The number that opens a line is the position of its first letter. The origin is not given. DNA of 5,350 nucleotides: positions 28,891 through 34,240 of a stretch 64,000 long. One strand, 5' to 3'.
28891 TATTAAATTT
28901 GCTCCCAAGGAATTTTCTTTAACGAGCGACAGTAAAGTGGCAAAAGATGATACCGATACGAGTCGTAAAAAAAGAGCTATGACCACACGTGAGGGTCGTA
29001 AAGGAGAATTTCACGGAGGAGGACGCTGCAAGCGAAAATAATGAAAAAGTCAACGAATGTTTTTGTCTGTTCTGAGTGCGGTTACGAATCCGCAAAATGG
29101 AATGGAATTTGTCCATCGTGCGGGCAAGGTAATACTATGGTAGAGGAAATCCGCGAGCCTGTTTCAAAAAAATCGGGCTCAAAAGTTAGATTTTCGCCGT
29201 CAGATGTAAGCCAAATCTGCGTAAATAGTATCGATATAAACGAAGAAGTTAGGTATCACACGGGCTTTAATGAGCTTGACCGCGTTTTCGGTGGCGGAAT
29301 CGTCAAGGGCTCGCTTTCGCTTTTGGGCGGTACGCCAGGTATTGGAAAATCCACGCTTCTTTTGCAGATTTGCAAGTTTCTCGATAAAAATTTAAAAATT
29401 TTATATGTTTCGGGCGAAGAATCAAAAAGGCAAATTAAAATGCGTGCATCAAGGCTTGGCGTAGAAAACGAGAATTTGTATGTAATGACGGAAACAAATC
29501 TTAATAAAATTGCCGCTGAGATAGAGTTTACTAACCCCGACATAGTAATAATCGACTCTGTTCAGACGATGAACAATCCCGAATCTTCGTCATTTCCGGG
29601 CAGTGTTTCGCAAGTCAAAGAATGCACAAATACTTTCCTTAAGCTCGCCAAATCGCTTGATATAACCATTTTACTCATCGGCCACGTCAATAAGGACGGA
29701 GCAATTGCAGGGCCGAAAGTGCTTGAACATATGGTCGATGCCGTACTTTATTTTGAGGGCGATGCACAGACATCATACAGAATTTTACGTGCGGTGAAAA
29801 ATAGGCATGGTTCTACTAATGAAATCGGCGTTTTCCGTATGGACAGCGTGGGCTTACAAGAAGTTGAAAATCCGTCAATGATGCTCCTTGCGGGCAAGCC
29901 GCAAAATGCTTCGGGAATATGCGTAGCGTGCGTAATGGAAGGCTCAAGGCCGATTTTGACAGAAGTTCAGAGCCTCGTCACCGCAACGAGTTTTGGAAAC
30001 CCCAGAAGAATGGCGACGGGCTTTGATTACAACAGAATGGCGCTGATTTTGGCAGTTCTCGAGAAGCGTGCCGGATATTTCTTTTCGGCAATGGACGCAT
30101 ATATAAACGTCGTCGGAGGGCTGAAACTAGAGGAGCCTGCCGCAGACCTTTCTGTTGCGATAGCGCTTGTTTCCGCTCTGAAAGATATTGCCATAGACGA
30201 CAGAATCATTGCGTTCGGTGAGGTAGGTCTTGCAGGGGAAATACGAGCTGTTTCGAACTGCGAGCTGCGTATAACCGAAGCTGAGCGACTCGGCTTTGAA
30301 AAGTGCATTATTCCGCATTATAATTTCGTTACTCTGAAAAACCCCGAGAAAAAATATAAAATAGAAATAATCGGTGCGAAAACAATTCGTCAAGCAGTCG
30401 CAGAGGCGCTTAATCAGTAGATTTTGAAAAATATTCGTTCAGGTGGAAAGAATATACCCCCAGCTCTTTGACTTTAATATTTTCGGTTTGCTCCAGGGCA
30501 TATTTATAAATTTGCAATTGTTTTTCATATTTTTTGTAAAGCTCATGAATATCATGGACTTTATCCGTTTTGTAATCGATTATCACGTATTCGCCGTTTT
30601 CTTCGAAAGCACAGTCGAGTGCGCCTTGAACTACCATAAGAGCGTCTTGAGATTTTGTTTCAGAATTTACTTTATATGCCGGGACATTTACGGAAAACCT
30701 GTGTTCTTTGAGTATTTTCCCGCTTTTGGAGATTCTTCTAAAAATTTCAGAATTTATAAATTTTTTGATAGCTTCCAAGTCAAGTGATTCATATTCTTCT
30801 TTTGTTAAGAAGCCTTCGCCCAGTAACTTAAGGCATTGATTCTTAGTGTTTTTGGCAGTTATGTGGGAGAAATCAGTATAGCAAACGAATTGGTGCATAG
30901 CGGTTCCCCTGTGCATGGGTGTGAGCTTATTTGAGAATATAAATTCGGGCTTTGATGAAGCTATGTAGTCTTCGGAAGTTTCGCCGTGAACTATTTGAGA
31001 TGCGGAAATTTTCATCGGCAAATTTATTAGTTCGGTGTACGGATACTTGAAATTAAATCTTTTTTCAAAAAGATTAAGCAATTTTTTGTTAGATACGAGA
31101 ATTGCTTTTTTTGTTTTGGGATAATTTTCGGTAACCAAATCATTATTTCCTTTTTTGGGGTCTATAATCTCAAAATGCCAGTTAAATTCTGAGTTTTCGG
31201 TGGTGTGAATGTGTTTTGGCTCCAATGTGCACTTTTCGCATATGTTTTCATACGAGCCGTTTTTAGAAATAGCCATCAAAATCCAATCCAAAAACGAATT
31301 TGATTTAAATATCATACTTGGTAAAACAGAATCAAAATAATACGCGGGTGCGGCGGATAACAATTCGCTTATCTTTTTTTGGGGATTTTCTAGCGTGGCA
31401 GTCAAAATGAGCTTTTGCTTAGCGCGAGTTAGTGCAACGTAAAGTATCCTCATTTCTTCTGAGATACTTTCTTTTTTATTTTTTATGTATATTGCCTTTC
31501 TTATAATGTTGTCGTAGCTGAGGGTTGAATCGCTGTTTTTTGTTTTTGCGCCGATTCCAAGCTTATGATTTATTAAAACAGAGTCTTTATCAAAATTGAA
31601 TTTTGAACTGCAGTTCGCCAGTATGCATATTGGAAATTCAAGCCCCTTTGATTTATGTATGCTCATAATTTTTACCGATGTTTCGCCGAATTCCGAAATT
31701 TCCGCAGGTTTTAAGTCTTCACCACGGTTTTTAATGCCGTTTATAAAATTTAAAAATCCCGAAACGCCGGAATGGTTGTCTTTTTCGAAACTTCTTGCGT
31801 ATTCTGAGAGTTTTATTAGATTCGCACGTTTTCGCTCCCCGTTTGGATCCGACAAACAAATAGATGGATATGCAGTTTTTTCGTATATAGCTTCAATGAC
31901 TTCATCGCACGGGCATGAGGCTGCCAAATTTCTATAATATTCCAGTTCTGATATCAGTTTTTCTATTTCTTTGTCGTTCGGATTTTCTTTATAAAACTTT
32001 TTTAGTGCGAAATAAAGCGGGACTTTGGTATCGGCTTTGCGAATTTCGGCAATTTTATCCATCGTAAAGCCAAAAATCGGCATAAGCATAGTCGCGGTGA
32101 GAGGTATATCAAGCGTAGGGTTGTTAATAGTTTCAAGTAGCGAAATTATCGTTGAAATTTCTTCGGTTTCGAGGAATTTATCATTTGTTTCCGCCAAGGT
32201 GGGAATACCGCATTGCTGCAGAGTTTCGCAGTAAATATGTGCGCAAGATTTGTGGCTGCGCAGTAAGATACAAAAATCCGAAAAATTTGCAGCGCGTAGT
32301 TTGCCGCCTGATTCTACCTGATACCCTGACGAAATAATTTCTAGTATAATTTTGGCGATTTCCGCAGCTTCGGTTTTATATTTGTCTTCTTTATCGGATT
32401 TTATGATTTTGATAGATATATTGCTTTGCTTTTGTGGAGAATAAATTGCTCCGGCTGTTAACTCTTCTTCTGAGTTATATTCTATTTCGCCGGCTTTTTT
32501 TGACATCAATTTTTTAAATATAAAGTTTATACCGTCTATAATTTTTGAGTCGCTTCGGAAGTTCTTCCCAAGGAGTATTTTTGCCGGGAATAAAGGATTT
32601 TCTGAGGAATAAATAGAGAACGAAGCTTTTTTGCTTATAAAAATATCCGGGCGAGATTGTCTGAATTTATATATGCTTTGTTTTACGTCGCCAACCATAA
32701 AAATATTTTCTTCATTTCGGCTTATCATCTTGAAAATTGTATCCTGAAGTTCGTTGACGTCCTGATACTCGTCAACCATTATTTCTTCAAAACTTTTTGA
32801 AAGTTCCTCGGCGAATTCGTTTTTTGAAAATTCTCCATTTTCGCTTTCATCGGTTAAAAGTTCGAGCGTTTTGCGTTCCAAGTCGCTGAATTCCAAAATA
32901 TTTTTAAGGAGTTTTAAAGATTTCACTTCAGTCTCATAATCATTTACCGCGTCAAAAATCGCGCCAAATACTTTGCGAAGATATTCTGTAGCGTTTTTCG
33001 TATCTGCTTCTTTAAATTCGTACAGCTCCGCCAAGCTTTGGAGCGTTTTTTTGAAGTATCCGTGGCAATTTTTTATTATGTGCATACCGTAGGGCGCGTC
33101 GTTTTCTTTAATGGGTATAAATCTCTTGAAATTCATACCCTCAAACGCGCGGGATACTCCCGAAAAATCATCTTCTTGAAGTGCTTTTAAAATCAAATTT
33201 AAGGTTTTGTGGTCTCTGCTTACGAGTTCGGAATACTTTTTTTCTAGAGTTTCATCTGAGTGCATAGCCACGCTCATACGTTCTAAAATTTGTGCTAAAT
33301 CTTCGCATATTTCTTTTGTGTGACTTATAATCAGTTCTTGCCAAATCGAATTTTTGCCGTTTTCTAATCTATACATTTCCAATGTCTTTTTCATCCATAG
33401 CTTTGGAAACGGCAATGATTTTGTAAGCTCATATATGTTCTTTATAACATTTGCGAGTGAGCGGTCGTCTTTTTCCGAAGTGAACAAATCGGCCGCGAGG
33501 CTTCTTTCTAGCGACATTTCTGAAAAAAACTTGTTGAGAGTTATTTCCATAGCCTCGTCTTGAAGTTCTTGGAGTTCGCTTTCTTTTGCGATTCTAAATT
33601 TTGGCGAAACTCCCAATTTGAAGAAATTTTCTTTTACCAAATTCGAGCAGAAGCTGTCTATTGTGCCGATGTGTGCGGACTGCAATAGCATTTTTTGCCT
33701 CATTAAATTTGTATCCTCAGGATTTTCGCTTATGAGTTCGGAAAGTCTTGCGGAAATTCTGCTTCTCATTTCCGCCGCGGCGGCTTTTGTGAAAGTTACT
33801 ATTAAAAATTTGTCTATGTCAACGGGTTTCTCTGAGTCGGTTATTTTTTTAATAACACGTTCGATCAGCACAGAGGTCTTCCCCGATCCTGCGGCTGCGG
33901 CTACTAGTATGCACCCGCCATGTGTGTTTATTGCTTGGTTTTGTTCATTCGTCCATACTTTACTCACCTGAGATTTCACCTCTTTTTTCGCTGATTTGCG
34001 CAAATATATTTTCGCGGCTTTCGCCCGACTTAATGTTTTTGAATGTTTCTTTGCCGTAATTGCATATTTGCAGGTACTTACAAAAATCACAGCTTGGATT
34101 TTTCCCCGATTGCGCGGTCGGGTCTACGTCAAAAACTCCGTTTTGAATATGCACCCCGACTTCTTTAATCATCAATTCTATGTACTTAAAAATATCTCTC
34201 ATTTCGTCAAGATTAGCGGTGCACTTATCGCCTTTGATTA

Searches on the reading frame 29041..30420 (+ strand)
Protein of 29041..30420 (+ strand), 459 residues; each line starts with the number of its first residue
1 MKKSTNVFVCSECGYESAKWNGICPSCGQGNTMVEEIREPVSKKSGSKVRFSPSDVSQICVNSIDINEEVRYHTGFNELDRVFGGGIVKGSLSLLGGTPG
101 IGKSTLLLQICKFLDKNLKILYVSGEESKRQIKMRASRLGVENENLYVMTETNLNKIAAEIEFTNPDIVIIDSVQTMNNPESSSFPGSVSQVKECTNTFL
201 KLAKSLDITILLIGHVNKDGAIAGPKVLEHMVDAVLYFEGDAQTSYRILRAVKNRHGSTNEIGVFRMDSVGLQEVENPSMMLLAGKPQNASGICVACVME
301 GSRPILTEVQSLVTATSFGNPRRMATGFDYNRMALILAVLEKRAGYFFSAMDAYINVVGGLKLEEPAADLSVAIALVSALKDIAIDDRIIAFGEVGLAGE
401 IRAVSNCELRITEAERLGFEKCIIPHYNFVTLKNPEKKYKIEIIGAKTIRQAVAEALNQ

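Call 45: search_protein_families(library=pfam, proteins=[window:29041-30420:+], max_evalue=0.00001)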
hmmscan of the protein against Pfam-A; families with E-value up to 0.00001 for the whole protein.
window:29041-30420:+ (459 aa): 7 families
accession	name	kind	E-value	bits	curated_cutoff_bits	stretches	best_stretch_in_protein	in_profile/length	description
PF13481.12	AAA_25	-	6e-16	59.1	27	1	77-221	20-195/195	AAA domain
PF06745.19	ATPase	-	1.1e-15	58.1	26.6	1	73-146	2-77/231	KaiC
PF03796.21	DnaB_C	-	7.7e-13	48.8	27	1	73-157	3-92/255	DnaB-like helicase C terminal domain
PF13541.12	ChlI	-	6.6e-10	39.4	27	1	342-428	35-121/121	Subunit ChlI of Mg-chelatase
PF18073.7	Zn_ribbon_LapB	-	3.2e-09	36.7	25.7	1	8-35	1-28/28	Rubredoxin metal binding domain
PF05362.19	Lon_C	-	1.5e-08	34.9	21.1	1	347-458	90-204/205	Lon protease (S16) C-terminal proteolytic domain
PF00004.35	AAA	-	2.3e-06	28.5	21.2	1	94-220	2-112/131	ATPase family associated with various cellular activities (AAA)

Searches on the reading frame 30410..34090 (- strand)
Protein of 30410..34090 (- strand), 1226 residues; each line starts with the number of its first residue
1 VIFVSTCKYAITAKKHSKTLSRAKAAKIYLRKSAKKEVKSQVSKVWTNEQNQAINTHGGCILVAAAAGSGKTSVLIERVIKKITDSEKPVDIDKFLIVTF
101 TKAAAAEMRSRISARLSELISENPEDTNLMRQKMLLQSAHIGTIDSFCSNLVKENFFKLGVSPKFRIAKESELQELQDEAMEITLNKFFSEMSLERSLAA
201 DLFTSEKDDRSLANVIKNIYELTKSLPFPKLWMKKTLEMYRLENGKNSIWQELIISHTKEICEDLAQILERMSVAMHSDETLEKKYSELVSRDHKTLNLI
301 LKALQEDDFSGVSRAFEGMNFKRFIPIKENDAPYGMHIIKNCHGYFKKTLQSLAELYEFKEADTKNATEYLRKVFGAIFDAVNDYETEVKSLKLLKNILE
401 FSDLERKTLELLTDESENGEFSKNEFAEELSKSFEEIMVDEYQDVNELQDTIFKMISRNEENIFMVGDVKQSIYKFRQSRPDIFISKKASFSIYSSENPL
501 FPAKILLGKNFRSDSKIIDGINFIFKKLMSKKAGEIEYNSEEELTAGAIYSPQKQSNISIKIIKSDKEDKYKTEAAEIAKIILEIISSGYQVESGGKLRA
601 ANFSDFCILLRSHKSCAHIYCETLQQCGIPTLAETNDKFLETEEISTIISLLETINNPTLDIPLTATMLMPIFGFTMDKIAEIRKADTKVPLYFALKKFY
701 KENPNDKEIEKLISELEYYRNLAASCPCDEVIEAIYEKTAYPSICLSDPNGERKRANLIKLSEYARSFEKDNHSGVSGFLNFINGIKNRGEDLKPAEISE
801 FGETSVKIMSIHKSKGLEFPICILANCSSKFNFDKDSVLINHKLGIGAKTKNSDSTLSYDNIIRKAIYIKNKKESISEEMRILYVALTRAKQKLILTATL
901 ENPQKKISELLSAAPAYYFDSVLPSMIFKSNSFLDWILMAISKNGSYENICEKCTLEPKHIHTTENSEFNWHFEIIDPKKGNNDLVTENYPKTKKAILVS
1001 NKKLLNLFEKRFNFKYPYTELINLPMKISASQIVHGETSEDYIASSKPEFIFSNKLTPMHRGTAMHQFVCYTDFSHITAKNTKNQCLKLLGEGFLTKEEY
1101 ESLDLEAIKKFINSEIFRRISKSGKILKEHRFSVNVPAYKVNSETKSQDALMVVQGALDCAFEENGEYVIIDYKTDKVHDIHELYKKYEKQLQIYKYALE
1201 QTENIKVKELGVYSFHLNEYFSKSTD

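Call 45: search_protein_families(library=pfam, proteins=[window:30410-34090:-], max_evalue=0.00001)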
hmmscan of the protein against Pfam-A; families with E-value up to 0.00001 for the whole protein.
window:30410-34090:- (1226 aa): 6 families
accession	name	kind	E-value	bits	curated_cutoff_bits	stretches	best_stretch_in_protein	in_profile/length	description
PF00580.27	UvrD-helicase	-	1.6e-51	176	23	1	46-491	1-270/271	UvrD/REP helicase N-terminal domain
PF13361.12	UvrD_C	-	5.7e-37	128.4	25.6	1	506-899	2-348/350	UvrD-like helicase C-terminal domain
PF13245.12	AAA_19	-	1.7e-17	64.3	25.1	1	398-477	57-134/134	AAA domain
PF13538.12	UvrD_C_2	-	7.9e-09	35.7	27.4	0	878-896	33-51/52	UvrD-like helicase C-terminal domain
PF12705.13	PDDEXK_1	-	1.5e-07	32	22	1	1057-1217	33-189/247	PD-(D/E)XK nuclease superfamily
PF01443.25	Viral_helicase1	-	4.2e-07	30.4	21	0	394-483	14-111/228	Viral superfamily 1 RNA helicase core domain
